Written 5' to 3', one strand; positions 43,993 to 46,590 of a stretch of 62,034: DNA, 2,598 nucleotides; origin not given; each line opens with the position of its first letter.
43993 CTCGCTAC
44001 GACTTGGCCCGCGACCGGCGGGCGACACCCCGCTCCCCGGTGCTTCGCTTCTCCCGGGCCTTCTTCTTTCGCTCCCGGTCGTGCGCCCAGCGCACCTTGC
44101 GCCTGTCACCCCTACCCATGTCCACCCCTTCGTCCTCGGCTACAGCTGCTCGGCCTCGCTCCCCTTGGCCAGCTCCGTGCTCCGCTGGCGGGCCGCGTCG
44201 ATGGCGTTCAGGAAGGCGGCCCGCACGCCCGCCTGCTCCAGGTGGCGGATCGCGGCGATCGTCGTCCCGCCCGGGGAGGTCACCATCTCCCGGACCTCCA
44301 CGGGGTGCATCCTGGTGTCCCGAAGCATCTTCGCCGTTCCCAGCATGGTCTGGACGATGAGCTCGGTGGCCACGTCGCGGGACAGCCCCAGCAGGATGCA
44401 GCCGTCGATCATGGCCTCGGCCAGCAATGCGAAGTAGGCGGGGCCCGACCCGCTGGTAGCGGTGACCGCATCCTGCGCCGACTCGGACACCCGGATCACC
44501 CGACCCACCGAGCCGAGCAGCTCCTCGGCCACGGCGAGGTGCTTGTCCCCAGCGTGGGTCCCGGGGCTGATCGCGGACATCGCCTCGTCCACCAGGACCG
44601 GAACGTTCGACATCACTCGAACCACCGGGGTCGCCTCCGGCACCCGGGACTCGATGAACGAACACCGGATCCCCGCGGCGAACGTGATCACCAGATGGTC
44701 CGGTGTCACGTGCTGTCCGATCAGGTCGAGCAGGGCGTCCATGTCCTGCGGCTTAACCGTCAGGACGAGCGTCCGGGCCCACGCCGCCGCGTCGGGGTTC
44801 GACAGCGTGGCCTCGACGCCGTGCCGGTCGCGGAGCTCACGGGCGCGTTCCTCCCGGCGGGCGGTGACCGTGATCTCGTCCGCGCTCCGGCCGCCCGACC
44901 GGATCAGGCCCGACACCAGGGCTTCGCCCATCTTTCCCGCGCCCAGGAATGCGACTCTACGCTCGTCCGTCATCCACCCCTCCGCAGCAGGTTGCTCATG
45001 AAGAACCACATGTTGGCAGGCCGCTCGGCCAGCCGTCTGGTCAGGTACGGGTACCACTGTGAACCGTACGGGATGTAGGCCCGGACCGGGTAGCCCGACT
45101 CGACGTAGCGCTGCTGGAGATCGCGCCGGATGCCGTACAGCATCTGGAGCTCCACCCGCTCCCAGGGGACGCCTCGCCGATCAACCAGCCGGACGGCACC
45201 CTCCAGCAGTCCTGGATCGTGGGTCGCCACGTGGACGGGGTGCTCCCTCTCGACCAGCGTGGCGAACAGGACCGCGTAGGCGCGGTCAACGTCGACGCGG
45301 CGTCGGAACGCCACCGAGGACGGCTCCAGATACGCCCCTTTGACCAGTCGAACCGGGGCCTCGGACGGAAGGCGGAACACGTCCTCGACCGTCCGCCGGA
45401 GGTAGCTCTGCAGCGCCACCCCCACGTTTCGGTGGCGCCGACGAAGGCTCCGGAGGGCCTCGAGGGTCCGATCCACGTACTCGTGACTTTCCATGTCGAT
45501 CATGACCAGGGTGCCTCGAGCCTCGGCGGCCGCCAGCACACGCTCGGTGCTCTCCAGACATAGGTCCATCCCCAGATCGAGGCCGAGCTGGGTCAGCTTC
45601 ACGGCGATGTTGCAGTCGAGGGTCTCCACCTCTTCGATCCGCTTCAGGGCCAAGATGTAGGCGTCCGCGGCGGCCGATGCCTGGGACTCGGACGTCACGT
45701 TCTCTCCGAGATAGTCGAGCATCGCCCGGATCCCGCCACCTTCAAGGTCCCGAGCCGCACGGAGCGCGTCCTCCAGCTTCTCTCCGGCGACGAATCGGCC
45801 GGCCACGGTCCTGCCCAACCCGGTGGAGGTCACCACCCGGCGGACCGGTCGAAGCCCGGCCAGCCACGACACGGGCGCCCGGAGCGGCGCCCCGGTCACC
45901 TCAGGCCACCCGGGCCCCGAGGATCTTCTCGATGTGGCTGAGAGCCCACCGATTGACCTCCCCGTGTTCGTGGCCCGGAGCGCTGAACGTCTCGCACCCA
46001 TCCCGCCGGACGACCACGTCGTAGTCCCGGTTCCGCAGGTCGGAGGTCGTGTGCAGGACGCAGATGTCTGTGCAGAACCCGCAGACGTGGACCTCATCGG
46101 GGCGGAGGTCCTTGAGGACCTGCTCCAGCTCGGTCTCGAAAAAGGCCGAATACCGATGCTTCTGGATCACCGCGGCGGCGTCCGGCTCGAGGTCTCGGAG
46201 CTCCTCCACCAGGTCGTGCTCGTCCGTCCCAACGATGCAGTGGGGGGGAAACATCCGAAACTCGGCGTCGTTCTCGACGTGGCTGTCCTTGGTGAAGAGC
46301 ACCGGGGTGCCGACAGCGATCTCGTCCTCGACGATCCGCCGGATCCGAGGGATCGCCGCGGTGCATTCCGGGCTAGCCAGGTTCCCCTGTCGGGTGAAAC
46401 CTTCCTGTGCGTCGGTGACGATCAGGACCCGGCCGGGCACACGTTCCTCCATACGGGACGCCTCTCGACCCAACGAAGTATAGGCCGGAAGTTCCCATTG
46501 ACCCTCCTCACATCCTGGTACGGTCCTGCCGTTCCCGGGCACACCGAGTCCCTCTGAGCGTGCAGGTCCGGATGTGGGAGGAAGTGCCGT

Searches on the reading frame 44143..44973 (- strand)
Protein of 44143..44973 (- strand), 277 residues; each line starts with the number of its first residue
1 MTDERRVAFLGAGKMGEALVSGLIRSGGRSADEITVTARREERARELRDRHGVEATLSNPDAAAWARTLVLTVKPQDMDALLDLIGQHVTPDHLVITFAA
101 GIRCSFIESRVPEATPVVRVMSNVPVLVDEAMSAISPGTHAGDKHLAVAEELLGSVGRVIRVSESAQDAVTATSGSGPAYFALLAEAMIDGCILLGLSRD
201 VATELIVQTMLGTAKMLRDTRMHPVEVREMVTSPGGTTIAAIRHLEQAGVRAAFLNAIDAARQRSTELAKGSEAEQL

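Call 55: search_protein_families(library=pfam, proteins=[window:44143-44973:-])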
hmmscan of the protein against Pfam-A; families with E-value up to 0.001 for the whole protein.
seq(277 aa): 5 families
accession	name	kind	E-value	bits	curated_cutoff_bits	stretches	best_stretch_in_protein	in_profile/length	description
PF14748.11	P5CR_dimer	-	4.5e-39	133.4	25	1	164-268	1-105/105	Pyrroline-5-carboxylate reductase dimerisation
PF03807.23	F420_oxidored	-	8.4e-20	71.6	21.6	1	6-101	1-94/94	NADP oxidoreductase coenzyme F420-dependent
PF01488.26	Shikimate_DH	-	6.6e-06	26.7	24.3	1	3-54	11-59/138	Shikimate / quinate 5-dehydrogenase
PF03435.24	Sacchrp_dh_NADP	-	2.2e-05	25.3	25.1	1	7-100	1-91/129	Saccharopine dehydrogenase NADP binding domain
PF03446.21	NAD_binding_2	-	3.2e-05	24.4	21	1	6-98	1-92/161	NAD binding domain of 6-phosphogluconate dehydrogenase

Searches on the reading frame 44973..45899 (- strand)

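Call 55: search_protein_families(library=pfam, proteins=[window:44973-45899:-])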
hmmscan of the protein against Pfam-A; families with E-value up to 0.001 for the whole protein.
seq(309 aa): 1 family
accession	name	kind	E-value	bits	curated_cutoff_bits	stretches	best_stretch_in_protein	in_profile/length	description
PF01619.24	Pro_dh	-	5.9e-34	118.3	27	1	46-297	2-273/278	Proline dehydrogenase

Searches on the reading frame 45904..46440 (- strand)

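Call 55: search_protein_families(library=pfam, proteins=[window:45904-46440:-])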
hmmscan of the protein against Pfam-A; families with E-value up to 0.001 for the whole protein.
seq(179 aa): 2 families
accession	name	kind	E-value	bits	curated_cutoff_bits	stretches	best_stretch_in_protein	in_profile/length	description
PF00857.26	Isochorismatase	-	7.3e-39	134.1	27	1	5-159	2-158/175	Isochorismatase domain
PF05810.19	NinF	-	0.0002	21.6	27.5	1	112-123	9-20/25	NinF protein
